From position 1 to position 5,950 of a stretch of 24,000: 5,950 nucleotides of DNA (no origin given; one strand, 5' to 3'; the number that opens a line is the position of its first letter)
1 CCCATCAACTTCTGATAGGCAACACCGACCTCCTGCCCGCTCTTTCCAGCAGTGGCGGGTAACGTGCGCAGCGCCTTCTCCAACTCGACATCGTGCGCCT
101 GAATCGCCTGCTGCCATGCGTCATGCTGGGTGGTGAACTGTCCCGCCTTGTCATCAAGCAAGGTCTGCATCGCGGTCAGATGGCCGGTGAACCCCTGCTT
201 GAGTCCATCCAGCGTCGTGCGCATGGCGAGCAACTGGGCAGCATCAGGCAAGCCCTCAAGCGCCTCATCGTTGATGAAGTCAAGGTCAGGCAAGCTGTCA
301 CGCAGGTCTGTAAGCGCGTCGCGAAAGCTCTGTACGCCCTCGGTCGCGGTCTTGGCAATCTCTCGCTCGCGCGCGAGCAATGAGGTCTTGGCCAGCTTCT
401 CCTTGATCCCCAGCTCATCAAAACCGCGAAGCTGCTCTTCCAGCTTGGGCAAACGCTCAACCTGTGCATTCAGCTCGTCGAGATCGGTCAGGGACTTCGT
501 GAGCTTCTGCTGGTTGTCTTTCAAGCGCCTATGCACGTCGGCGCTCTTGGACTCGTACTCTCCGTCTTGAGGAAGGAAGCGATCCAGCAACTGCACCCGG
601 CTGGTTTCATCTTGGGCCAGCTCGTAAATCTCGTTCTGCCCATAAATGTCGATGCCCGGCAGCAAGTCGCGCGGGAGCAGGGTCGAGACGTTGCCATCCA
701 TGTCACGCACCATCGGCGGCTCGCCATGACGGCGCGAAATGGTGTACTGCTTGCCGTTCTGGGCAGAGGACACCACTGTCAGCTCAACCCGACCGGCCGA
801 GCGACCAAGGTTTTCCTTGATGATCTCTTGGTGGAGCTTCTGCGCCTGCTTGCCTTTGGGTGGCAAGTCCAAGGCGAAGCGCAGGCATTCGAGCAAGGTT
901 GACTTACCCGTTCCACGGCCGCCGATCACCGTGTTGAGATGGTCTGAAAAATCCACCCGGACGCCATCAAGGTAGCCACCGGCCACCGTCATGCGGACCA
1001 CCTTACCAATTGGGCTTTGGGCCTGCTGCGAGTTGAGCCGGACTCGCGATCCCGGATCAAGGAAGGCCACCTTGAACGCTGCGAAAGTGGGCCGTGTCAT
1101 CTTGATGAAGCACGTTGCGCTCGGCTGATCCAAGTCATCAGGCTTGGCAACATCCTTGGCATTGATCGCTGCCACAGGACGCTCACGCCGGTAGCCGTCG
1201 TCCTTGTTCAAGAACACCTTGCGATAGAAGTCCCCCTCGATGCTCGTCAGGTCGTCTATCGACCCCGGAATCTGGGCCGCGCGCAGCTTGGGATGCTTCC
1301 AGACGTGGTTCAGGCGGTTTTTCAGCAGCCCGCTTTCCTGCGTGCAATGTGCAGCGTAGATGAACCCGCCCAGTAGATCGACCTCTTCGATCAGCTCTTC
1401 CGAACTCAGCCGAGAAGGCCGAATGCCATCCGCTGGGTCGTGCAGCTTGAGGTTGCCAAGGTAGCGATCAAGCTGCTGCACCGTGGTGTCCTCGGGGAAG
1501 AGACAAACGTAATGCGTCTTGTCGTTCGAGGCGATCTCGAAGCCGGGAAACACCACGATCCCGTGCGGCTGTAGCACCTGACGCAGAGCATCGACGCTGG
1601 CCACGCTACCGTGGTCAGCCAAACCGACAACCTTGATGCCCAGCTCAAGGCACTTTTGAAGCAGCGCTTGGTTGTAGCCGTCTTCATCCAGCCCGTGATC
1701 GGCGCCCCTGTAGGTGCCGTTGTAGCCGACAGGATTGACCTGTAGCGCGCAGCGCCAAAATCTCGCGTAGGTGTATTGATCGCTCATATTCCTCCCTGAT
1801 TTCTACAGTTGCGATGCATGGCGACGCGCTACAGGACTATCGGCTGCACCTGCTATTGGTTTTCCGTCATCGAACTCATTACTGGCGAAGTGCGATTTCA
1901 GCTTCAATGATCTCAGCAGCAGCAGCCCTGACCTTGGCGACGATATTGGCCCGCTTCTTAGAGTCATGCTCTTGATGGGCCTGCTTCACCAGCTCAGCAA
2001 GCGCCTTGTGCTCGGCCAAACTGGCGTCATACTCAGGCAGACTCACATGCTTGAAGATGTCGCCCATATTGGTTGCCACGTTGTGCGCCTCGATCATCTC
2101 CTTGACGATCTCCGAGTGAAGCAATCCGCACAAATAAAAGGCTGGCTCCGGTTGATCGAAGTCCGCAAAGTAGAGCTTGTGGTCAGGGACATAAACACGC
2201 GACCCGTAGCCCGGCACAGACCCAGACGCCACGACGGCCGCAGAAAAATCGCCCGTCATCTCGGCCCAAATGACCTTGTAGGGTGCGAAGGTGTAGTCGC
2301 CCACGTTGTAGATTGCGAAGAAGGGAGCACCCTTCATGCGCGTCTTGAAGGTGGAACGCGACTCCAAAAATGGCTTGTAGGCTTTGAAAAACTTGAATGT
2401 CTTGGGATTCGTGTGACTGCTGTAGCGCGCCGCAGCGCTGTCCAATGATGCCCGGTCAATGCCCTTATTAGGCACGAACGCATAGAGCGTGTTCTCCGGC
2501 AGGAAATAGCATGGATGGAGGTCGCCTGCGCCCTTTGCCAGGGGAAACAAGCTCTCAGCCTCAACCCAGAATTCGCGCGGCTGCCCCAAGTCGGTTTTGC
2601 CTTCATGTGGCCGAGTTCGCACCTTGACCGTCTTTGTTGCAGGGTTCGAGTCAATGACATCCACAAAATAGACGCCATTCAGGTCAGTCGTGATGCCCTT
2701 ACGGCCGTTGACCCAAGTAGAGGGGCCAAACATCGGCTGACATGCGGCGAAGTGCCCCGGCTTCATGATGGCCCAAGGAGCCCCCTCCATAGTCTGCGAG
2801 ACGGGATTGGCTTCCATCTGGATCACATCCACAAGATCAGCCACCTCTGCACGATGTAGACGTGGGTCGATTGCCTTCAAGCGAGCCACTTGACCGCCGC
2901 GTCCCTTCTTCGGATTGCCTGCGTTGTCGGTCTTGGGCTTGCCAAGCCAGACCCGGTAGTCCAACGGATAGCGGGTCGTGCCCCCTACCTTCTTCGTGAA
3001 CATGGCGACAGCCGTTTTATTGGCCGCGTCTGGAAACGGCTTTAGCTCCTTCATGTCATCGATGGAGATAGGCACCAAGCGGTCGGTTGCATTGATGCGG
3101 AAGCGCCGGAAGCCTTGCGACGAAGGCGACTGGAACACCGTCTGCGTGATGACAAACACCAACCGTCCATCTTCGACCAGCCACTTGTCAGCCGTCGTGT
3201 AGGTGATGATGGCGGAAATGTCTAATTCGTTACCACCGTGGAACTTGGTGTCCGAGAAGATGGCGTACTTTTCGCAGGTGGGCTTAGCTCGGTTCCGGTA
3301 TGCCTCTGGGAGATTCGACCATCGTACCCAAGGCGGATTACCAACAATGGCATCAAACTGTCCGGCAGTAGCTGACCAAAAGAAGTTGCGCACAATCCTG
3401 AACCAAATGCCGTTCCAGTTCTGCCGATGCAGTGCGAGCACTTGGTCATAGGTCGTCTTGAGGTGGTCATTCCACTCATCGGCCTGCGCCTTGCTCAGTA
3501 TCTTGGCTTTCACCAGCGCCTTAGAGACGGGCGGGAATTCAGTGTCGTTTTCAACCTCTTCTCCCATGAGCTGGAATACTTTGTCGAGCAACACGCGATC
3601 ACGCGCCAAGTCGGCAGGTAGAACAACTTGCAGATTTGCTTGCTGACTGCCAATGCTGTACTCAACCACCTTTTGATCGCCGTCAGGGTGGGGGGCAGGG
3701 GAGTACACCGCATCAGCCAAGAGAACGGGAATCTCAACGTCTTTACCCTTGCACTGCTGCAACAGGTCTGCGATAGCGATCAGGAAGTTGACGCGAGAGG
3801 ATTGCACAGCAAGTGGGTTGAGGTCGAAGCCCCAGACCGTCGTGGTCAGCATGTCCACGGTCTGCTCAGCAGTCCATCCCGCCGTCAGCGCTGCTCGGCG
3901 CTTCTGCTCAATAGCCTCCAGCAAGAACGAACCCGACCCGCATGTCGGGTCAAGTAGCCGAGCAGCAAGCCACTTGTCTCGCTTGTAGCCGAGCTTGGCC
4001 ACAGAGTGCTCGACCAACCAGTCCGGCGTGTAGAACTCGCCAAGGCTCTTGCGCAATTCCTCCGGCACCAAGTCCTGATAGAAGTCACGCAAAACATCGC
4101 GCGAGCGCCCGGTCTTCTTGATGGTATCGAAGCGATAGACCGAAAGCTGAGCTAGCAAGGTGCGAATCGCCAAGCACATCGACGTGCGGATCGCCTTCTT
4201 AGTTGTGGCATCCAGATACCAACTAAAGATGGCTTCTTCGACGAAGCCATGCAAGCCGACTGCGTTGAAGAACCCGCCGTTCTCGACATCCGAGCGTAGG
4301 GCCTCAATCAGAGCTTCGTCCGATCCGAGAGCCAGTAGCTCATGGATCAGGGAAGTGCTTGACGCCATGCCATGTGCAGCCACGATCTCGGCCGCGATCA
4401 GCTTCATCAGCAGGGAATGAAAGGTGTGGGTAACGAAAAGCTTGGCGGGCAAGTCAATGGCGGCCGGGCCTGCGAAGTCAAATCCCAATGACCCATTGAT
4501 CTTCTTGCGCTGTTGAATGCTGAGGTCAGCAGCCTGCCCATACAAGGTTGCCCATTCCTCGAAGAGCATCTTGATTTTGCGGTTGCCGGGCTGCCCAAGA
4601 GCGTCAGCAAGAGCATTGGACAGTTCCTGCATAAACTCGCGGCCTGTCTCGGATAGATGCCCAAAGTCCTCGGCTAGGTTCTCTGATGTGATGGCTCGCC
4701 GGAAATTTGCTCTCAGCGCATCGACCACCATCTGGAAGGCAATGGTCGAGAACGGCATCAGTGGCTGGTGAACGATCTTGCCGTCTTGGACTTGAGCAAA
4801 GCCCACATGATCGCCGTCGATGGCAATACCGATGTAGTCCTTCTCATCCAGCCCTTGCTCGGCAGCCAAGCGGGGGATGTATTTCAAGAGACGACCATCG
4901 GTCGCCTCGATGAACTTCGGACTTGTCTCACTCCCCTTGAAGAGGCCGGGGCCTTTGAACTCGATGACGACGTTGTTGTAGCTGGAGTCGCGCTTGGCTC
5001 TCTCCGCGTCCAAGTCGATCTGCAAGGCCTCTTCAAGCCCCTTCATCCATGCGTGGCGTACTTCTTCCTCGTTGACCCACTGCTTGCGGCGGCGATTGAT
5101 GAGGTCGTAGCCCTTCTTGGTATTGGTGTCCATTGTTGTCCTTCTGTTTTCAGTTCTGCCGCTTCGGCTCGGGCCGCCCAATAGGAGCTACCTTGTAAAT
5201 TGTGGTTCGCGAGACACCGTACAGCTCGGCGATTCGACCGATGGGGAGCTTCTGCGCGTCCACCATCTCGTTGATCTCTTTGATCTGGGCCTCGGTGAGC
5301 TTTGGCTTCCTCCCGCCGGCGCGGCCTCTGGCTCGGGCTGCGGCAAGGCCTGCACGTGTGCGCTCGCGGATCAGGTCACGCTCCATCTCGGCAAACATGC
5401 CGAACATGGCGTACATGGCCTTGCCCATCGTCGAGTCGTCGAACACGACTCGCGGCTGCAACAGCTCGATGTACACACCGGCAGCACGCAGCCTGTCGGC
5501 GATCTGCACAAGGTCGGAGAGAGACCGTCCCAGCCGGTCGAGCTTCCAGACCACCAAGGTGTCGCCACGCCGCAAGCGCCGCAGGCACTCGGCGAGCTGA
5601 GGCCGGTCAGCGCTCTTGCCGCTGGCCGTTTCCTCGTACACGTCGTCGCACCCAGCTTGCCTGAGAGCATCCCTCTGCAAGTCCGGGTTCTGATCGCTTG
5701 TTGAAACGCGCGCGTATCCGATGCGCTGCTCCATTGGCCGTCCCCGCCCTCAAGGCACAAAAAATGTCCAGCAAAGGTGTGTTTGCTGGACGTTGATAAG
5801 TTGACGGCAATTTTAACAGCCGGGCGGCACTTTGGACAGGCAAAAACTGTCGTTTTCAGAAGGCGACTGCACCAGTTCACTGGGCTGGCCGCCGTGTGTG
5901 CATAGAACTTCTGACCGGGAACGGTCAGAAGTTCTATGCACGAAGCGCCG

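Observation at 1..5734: Resolvase-linked pair: a 1084-aa MmeI/PglX-like methyltransferase followed by a PHP-SMC ATPase, a candidate two-component defence module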

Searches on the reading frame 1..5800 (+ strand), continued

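Call 85: search_protein_families(library=pfam, proteins=[L049:4303-7932:+, L049:32-4348:+, L046:3405-5876:+, L046:5870-7885:+, L055:2043-6125:+, L060:3928-6426:+, L060:6426-7865:+, L061:682-3507:+, L053:1683-3164:+, L058:3721-5196:+], max_evalue=0.00001)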
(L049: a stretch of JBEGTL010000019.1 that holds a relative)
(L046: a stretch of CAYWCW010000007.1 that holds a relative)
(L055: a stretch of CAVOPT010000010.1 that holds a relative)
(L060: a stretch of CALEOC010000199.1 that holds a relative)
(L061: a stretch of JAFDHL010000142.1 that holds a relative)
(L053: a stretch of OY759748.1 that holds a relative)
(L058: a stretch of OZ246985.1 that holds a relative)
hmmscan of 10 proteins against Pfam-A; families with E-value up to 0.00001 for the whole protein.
L049:4303-7932:+ (1210 aa): 3 families
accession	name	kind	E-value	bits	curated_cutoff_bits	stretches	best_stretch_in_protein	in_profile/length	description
PF22654.1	DUF7008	-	9.9e-96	321.4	42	2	1003-1188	178-364/368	Domain of unknown function (DUF7008)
PF07669.17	Eco57I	-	4.6e-19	69.6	25.3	1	302-491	1-165/171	Eco57I restriction-modification methylase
PF20473.4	MmeI_Mtase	-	1.2e-06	28.3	27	1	257-421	18-152/259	MmeI, DNA-methyltransferase domain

L049:32-4348:+ (1439 aa): 4 families
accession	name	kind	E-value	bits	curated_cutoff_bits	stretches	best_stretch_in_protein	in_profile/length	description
PF00069.31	Pkinase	-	8.1e-43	147.1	31.7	2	508-748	3-256/263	Protein kinase domain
PF07714.23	PK_Tyr_Ser-Thr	-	3e-22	79.6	23.1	2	508-697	3-204/258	Protein tyrosine and serine/threonine kinase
PF03118.21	RNA_pol_A_CTD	-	1.1e-10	41.6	23.8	1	791-843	11-63/67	Bacterial RNA polymerase, alpha chain C terminal domain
PF08378.17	NERD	-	2.1e-07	31.9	22.1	1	24-134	7-110/111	Nuclease-related domain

L046:3405-5876:+ (824 aa): 2 families
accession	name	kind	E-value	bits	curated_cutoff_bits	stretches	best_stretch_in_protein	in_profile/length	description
PF02384.22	N6_Mtase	-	9.3e-100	334.4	20.4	1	139-454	2-309/311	N-6 DNA Methylase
PF12161.14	HsdM_N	-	2.5e-13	51.2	24.5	1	10-124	3-134/135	HsdM N-terminal domain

L046:5870-7885:+ (672 aa): 1 family
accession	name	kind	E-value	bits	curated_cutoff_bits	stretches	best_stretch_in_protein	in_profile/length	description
PF01420.25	Methylase_S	-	8.2e-14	52.6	22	1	63-235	1-159/168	Type I restriction modification DNA specificity domain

L055:2043-6125:+ (1361 aa): 4 families
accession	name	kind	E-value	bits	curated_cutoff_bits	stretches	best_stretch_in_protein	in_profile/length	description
PF07669.17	Eco57I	-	4e-12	47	25.3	1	552-777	1-162/171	Eco57I restriction-modification methylase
PF20473.4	MmeI_Mtase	-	5e-12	46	27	1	505-577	16-88/259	MmeI, DNA-methyltransferase domain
PF02384.22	N6_Mtase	-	4.5e-10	39.8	20.4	0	696-832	127-263/311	N-6 DNA Methylase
PF01797.21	Y1_Tnp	-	1.2e-07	32.3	23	1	379-446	30-100/121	Transposase IS200 like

L060:3928-6426:+ (833 aa): 2 families
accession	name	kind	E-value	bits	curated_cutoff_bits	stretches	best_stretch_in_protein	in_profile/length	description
PF02384.22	N6_Mtase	-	4.7e-52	177.7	20.4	1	222-536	3-279/311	N-6 DNA Methylase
PF12161.14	HsdM_N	-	7.4e-22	78.9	24.5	1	53-196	2-135/135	HsdM N-terminal domain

L060:6426-7865:+ (480 aa): 1 family
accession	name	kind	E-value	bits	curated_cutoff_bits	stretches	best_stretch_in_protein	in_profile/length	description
PF01420.25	Methylase_S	-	1.2e-20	74.8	22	1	23-187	1-151/168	Type I restriction modification DNA specificity domain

L061:682-3507:+ (942 aa): 4 families
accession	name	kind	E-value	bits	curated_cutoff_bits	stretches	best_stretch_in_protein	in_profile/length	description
PF07669.17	Eco57I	-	4.7e-29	102.1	25.3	1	415-661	1-171/171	Eco57I restriction-modification methylase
PF02384.22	N6_Mtase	-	1.2e-07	31.8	20.4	0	247-288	3-40/311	N-6 DNA Methylase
PF20473.4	MmeI_Mtase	-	1.3e-07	31.6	27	0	331-457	8-106/259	MmeI, DNA-methyltransferase domain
PF12950.13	TaqI_C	-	8.2e-06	26.5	26.5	0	800-884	38-117/118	TaqI-like C-terminal specificity domain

L053:1683-3164:+ (494 aa): 3 families
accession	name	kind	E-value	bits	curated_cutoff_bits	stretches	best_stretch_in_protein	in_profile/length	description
PF02384.22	N6_Mtase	-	3.9e-87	292.9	20.4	1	146-451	3-305/311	N-6 DNA Methylase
PF12161.14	HsdM_N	-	7.2e-27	95.1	24.5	1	8-134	1-135/135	HsdM N-terminal domain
PF07669.17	Eco57I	-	2.2e-07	31.5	25.3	1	242-357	43-163/171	Eco57I restriction-modification methylase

L058:3721-5196:+ (492 aa): 3 families
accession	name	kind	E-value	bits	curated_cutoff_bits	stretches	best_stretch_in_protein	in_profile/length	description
PF02384.22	N6_Mtase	-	6.4e-86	288.9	20.4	1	146-451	3-305/311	N-6 DNA Methylase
PF12161.14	HsdM_N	-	2e-27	96.9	24.5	1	8-134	1-135/135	HsdM N-terminal domain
PF07669.17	Eco57I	-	4.5e-09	37.1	25.3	1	242-358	43-164/171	Eco57I restriction-modification methylase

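Call 91: search_dna_similar(query=L001:4447-7101:-, collection=plasmids, mode=protein, rows=spread, max_rows=40, max_evalue=1e-8)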
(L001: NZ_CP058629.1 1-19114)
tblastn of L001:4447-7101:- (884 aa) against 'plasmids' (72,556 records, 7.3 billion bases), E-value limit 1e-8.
Records with a match: 1081; places in all: 1128; records where one place covers at least 80% of the query: 234.
Best place of each record, by identity: >=99% 1; 95-99% 7; 90-95% 2; <60% 1071.
By first word of the organism name: Escherichia 350; Klebsiella 335; Enterobacter 52; Piscirickettsia 34; Salmonella 32; Citrobacter 28; Serratia 21; Pseudomonas 20; Raoultella 19; Yersinia 17; and 59 more.
By predicted mobility (MOB-suite, as given by PLSDB): conjugative 783; non-mobilizable 192; mobilizable 106.
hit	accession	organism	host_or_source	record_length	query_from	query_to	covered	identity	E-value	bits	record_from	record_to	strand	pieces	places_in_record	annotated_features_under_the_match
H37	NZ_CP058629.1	Chitinibacter bivalviorum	Anodonta arcaeformis,Mono-bacterial ...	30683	1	884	100%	100.0%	0e+0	1811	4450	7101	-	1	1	TrlF family AAA-like ATPase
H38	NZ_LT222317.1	Pseudomonas cerasi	Prunus cerasus (sour cherry),Sour ...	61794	26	882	97%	26.8%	1e-44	183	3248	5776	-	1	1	TrlF family AAA-like ATPase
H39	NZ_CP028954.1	Klebsiella pneumoniae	-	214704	34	882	96%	26.4%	8e-45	183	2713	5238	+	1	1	TrlF family AAA-like ATPase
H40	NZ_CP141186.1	Hymenobacter sp. GOD-10R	single cell,Crepidiastrum sonchifolium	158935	8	884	99%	24.3%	4e-33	146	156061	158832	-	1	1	none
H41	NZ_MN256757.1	Escherichia coli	-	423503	45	882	95%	24.9%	2e-39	166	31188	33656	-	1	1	TrlF family AAA-like ATPase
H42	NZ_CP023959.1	Escherichia coli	Homo sapiens,urine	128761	45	882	95%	24.8%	2e-39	166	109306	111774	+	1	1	TrlF family AAA-like ATPase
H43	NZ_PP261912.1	Escherichia coli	-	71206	45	882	95%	24.8%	3e-39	166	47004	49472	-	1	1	TrlF family AAA-like ATPase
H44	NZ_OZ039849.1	Escherichia coli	-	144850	45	882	95%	24.8%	4e-39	166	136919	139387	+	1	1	TrlF family AAA-like ATPase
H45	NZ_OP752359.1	Listeria monocytogenes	-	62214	26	882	97%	23.9%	6e-46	187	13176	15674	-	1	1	TrlF family AAA-like ATPase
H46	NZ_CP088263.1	Leclercia sp. G3L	swine,metagenomic assembly,feces swab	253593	265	883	70%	26.0%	7e-36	155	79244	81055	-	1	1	AAA family ATPase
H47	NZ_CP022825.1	Klebsiella quasivariicola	Homo sapiens,wound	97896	226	882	74%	24.0%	6e-12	78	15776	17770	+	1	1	TrlF family AAA-like ATPase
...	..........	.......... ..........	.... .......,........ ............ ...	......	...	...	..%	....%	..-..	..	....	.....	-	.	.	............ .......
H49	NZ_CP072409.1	Klebsiella pneumoniae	Homo sapiens,blood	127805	226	882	74%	24.0%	6e-12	78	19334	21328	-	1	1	TrlF family AAA-like ATPase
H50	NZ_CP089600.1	Klebsiella pneumoniae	Homo sapiens,sputum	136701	226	882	74%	24.0%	6e-12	78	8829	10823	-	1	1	TrlF family AAA-like ATPase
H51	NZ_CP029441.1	Klebsiella quasipneumoniae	Hospital waste water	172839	226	882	74%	24.0%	6e-12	78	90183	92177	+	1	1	TrlF family AAA-like ATPase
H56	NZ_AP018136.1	Escherichia coli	Homo sapiens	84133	22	402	43%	22.5%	2e-10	73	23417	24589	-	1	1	ppl: anti-phage protein Ppl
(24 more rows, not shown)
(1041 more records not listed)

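Call 92: get_annotated_region(hit=H42, flank=7000)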
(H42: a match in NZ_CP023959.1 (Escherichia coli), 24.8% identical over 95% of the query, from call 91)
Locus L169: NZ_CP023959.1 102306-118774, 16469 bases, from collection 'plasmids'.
description: Escherichia coli strain FDAARGOS_448 plasmid unnamed1, complete sequence
organism: Escherichia coli (NCBI taxid 562)
taxonomy: Bacteria; Pseudomonadota; Gammaproteobacteria; Enterobacterales; Enterobacteriaceae; Escherichia; Escherichia coli
host: -; source: Homo sapiens,urine; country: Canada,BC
typing (MOB-suite, as given by PLSDB): conjugative; replicon IncFIA,IncFIB,IncFIC; relaxase MOBF; mating-pair formation MPF_F
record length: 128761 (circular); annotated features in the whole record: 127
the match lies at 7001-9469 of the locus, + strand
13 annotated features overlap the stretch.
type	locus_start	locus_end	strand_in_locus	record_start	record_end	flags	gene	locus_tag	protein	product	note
CDS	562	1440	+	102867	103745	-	-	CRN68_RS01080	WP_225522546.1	hypothetical protein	-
CDS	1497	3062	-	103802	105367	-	-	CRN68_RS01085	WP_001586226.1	AAA family ATPase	-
CDS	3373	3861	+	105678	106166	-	-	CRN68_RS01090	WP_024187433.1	hypothetical protein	-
CDS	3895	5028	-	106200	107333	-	-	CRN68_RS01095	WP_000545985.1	DUF3800 domain-containing protein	-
CDS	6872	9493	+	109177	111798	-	-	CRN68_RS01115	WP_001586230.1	TrlF family AAA-like ATPase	-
CDS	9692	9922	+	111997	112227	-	vapB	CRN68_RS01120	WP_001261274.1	type II toxin-antitoxin system VapB family antitoxin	-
CDS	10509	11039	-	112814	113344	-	-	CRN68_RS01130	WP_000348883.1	GNAT family N-acetyltransferase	-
CDS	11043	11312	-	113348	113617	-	-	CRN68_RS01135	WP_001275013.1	DUF1778 domain-containing protein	-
CDS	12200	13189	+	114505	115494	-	-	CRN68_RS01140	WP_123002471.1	RepB family plasmid replication initiator protein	GO:0006270 - DNA replication initiation [Evidence IEA]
CDS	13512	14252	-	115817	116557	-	-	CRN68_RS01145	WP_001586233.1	tyrosine-type recombinase/integrase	GO:0015074 - DNA integration [Evidence IEA]; GO:0006310 - DNA recombination [Evidence IEA]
CDS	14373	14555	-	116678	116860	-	-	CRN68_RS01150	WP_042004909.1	hypothetical protein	-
CDS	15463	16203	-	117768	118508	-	-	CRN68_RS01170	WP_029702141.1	tyrosine-type recombinase/integrase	GO:0015074 - DNA integration [Evidence IEA]; GO:0006310 - DNA recombination [Evidence IEA]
CDS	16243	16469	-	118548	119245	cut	-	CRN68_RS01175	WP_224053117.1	IS1 family transposase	-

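Call 93: get_annotated_region(hit=H39, flank=7000)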
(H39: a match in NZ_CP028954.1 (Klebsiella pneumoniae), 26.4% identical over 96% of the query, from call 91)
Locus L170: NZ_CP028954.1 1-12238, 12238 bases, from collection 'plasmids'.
description: Klebsiella pneumoniae strain AR_0141 plasmid unnamed1, complete sequence
organism: Klebsiella pneumoniae (NCBI taxid 573)
taxonomy: Bacteria; Pseudomonadota; Gammaproteobacteria; Enterobacterales; Enterobacteriaceae; Klebsiella; Klebsiella pneumoniae
host: -; source: -; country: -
typing (MOB-suite, as given by PLSDB): conjugative; replicon IncFIB,IncFII,rep_cluster_2183; relaxase MOBF,MOBF; mating-pair formation MPF_F
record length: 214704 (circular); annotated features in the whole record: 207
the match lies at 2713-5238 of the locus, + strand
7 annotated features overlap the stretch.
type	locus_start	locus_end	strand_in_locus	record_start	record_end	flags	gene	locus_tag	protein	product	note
CDS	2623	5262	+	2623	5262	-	-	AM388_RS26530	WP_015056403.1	TrlF family AAA-like ATPase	-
CDS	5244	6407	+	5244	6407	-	-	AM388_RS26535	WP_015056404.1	RNA-binding domain-containing protein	-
CDS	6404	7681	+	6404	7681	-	-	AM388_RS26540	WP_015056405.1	restriction endonuclease subunit S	GO:0006304 - DNA modification [Evidence IEA]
CDS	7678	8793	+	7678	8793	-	-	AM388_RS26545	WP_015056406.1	AAA family ATPase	-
CDS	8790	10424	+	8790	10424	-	-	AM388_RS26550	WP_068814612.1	type I restriction-modification system subunit M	GO:0006306 - DNA methylation [Evidence IEA]; GO:0009307 - DNA restriction-modification system [Evidence IEA]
CDS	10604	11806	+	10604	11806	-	-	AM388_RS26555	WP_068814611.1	hypothetical protein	-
CDS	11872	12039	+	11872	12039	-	-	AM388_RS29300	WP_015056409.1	hypothetical protein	-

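Call 94: get_annotated_region(hit=H56, flank=5000)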
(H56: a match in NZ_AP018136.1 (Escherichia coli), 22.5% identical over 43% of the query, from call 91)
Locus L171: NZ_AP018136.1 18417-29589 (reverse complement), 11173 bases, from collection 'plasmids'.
description: Escherichia coli strain M105 isolate M105 plasmid pM105_FII, complete sequence
organism: Escherichia coli (NCBI taxid 562)
taxonomy: Bacteria; Pseudomonadota; Gammaproteobacteria; Enterobacterales; Enterobacteriaceae; Escherichia; Escherichia coli
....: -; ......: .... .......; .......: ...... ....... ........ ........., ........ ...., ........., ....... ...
typing (MOB-suite, as given by PLSDB): conjugative; replicon IncFIA,IncFIC; relaxase MOBF; mating-pair formation MPF_F
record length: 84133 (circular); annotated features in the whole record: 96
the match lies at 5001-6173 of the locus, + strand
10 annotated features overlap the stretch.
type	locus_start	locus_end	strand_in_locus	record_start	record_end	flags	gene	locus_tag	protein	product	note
CDS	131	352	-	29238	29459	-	-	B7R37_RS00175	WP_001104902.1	hypothetical protein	-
CDS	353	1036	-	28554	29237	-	-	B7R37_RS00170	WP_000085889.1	DNA methylase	-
CDS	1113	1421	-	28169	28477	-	-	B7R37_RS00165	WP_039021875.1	hypothetical protein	-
CDS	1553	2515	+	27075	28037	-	parM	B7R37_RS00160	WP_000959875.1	plasmid segregation protein ParM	-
CDS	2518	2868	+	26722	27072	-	-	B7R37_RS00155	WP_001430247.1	plasmid partitioning/stability family protein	-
CDS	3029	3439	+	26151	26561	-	-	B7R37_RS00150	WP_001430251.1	hypothetical protein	-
CDS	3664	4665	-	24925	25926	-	-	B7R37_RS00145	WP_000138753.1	DUF4238 domain-containing protein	-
CDS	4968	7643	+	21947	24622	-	ppl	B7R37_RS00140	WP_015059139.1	anti-phage protein Ppl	GO:0051607 - defense response to virus [Evidence IEA]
CDS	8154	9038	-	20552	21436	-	-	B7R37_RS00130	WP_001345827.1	hypothetical protein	-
CDS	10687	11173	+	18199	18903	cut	-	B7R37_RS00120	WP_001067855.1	IS6-like element IS26 family transposase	GO:0006313 - DNA transposition [Evidence IEA]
